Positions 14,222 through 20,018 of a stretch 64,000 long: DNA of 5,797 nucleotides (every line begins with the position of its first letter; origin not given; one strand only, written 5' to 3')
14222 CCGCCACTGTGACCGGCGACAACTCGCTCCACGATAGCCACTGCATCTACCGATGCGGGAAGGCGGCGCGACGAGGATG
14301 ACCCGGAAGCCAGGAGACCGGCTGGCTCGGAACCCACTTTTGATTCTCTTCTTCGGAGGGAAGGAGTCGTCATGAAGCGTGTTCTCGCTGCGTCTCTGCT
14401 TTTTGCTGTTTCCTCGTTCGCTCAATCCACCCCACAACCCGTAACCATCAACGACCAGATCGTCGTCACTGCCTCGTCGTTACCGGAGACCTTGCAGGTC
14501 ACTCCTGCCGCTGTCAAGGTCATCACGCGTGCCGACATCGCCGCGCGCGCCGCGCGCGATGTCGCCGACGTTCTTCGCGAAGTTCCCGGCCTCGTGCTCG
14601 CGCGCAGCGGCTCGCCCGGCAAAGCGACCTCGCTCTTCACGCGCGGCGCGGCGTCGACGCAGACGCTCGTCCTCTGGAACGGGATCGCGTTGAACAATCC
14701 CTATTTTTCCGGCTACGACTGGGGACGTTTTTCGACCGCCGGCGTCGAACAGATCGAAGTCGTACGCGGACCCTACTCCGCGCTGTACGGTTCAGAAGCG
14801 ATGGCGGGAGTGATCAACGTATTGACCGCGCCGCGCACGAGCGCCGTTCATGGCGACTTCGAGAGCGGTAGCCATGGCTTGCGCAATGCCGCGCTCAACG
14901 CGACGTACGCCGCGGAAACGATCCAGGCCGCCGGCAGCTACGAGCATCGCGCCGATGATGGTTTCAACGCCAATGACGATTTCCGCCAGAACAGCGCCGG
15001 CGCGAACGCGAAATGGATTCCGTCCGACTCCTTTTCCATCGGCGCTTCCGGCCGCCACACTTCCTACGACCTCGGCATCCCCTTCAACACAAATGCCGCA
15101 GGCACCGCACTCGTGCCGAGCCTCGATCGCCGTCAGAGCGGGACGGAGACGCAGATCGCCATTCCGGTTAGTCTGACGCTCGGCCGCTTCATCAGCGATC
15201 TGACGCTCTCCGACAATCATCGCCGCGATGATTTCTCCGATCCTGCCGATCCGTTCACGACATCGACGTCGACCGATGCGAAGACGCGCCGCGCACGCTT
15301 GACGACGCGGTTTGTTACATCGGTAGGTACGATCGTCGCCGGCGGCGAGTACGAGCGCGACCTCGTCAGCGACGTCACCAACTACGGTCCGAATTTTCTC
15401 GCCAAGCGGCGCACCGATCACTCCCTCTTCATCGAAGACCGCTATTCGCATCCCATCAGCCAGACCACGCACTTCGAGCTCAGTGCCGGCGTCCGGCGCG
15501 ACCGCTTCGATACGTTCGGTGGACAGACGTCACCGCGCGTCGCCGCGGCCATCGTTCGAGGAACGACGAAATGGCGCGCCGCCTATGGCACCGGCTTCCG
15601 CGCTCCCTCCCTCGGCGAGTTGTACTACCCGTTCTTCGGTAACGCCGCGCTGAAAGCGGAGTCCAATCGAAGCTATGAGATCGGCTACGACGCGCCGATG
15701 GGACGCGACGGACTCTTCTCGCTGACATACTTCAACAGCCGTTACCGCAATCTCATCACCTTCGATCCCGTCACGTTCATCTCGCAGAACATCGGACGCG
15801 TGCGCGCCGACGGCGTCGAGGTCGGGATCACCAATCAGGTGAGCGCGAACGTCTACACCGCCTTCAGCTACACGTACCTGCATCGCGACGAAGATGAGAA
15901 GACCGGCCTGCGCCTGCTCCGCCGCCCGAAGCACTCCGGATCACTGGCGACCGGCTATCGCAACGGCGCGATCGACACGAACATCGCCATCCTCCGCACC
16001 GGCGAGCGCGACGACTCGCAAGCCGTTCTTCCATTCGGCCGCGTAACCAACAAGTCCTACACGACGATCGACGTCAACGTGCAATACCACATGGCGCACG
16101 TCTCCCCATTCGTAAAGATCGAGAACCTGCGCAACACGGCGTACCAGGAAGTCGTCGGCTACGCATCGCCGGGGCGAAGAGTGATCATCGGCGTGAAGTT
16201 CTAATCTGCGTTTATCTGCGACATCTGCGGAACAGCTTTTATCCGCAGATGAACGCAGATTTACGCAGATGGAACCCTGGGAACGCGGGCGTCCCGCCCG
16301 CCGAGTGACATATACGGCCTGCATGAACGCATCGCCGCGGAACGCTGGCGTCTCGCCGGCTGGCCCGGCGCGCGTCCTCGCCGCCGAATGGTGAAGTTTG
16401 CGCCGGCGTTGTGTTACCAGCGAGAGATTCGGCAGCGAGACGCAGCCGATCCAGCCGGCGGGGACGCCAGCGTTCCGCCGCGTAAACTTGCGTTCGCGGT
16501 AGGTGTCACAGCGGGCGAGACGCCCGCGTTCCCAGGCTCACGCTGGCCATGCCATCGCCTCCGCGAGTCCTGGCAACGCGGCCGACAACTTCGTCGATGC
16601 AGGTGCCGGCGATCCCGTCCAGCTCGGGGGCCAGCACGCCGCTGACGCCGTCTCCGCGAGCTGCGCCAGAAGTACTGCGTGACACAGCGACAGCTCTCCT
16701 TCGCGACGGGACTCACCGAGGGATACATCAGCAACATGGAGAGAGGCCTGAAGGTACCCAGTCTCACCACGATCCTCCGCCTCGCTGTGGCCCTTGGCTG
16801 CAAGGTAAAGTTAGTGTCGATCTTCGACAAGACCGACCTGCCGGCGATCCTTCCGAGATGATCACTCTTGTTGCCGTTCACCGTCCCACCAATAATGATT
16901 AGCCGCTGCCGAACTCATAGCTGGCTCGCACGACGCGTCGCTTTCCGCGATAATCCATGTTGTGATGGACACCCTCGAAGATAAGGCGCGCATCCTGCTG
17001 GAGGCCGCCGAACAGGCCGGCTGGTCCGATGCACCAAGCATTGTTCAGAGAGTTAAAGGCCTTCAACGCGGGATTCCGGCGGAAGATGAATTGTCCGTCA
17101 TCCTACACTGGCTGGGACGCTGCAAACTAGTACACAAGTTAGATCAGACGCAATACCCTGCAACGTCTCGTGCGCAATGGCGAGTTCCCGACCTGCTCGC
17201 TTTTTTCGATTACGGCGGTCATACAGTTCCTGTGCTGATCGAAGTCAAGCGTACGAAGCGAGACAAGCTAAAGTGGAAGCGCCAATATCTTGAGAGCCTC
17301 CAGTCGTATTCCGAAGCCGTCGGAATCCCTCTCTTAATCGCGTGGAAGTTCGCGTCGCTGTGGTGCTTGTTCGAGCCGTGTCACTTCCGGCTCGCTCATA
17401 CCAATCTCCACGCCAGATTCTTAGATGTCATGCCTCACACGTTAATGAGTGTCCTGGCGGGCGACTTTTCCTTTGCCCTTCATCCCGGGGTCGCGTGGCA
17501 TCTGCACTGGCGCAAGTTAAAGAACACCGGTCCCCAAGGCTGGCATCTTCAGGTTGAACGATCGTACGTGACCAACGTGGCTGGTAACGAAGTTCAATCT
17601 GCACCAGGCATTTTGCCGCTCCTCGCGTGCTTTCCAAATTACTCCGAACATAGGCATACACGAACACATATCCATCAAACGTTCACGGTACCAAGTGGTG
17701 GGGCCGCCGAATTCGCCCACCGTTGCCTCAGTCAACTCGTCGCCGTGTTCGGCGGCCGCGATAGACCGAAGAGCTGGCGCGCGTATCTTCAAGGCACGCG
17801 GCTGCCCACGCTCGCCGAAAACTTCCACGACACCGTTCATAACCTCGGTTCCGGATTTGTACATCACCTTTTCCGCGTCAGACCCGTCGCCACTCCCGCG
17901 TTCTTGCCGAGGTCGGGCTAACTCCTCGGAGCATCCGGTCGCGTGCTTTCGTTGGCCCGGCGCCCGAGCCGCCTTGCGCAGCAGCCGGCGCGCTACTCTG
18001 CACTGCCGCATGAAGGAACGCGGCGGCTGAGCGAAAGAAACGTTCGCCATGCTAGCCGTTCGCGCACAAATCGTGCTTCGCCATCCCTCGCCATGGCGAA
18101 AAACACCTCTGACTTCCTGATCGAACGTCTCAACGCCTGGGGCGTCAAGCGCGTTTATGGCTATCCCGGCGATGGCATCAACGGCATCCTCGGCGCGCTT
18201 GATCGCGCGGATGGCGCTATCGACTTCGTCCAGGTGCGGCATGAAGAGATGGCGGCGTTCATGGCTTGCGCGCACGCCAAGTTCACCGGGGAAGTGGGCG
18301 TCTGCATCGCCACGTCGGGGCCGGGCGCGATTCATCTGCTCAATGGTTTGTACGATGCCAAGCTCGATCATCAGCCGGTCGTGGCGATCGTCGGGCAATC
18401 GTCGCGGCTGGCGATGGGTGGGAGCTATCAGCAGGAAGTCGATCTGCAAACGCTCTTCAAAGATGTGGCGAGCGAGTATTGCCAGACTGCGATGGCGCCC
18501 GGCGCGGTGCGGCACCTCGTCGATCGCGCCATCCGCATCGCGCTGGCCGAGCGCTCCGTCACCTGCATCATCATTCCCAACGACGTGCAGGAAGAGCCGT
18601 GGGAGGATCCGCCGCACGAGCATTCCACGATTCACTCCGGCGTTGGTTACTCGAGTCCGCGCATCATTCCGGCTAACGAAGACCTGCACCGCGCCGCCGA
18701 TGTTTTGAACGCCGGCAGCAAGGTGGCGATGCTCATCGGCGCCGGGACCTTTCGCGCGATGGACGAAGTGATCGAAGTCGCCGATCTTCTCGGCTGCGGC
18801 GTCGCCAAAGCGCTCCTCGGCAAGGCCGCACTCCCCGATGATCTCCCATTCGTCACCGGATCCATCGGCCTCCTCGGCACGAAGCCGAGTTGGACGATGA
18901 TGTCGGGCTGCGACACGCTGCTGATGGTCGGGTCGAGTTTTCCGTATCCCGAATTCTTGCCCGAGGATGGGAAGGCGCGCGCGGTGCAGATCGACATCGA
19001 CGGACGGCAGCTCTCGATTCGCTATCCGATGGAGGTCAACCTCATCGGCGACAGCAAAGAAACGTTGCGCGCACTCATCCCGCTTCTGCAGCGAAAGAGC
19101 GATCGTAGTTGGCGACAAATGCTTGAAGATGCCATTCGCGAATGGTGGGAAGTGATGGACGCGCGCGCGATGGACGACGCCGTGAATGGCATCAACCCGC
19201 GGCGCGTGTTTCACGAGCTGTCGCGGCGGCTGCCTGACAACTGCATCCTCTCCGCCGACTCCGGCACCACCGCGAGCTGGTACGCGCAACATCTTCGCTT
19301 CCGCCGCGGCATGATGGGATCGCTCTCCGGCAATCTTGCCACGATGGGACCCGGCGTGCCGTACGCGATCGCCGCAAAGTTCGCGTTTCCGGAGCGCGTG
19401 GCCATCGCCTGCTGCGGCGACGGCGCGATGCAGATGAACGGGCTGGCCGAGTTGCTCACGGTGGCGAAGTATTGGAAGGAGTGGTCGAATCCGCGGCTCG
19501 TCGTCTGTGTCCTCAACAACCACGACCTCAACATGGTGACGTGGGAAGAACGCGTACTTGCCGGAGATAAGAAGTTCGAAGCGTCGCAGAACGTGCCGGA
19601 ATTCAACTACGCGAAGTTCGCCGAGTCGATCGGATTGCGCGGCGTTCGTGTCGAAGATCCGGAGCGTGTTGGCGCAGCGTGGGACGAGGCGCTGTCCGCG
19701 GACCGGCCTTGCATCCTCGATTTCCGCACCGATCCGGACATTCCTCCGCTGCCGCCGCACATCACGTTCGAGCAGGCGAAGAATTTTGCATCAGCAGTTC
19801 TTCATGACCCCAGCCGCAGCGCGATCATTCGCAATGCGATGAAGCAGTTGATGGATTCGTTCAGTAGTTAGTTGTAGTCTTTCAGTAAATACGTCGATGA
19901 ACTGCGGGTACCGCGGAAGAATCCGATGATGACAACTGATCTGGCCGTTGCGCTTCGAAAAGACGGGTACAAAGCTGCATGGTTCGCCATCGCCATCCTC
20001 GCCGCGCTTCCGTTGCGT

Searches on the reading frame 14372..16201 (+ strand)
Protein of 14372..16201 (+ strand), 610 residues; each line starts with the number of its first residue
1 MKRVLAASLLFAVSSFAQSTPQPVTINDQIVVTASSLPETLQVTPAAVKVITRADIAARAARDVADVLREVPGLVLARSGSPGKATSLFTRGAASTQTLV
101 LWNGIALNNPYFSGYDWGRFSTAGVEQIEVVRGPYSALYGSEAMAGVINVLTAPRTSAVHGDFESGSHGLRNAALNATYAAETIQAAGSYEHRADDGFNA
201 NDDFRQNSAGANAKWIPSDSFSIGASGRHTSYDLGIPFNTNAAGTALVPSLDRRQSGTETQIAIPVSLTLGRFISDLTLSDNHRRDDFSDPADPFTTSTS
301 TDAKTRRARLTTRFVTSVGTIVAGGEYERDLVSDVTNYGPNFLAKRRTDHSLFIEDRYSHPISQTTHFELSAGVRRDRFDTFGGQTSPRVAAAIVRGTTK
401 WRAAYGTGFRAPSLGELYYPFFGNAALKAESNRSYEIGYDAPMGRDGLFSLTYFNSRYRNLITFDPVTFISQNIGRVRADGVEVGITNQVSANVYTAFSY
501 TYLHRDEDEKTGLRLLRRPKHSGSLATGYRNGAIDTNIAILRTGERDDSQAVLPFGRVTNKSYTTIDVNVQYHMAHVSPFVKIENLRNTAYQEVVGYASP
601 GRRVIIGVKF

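Call 68: search_protein_families(library=pfam, proteins=[window:14372-16201:+], max_evalue=0.00001)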
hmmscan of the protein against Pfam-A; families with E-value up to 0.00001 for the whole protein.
window:14372-16201:+ (610 aa): 2 families
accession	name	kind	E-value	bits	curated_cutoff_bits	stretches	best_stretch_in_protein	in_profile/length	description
PF00593.30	TonB_dep_Rec_b-barrel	-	7.7e-46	158.3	27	1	156-585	14-435/436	TonB dependent receptor-like, beta-barrel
PF07715.20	Plug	-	4.6e-27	95.1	23.9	1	42-147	3-107/107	TonB-dependent Receptor Plug Domain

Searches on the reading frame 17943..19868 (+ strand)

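Call 68: search_protein_families(library=pfam, proteins=[window:17943-19868:+], max_evalue=0.00001)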
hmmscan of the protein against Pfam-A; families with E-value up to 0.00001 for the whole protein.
window:17943-19868:+ (642 aa): 4 families
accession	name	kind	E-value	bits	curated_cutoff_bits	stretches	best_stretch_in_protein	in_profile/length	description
PF02776.23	TPP_enzyme_N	-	3.5e-32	111.1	26.8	1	54-169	2-117/119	Thiamine pyrophosphate enzyme, N-terminal TPP binding domain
PF02775.26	TPP_enzyme_C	-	1.2e-29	103.5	21.9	1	439-593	1-150/151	Thiamine pyrophosphate enzyme, C-terminal TPP binding domain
PF00205.28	TPP_enzyme_M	-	1.6e-25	89.8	30.4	1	249-378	2-137/137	Thiamine pyrophosphate enzyme, central domain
PF01855.24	POR_N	-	8.4e-06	26.1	27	0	92-164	37-107/231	Pyruvate flavodoxin/ferredoxin oxidoreductase, thiamine diP-bdg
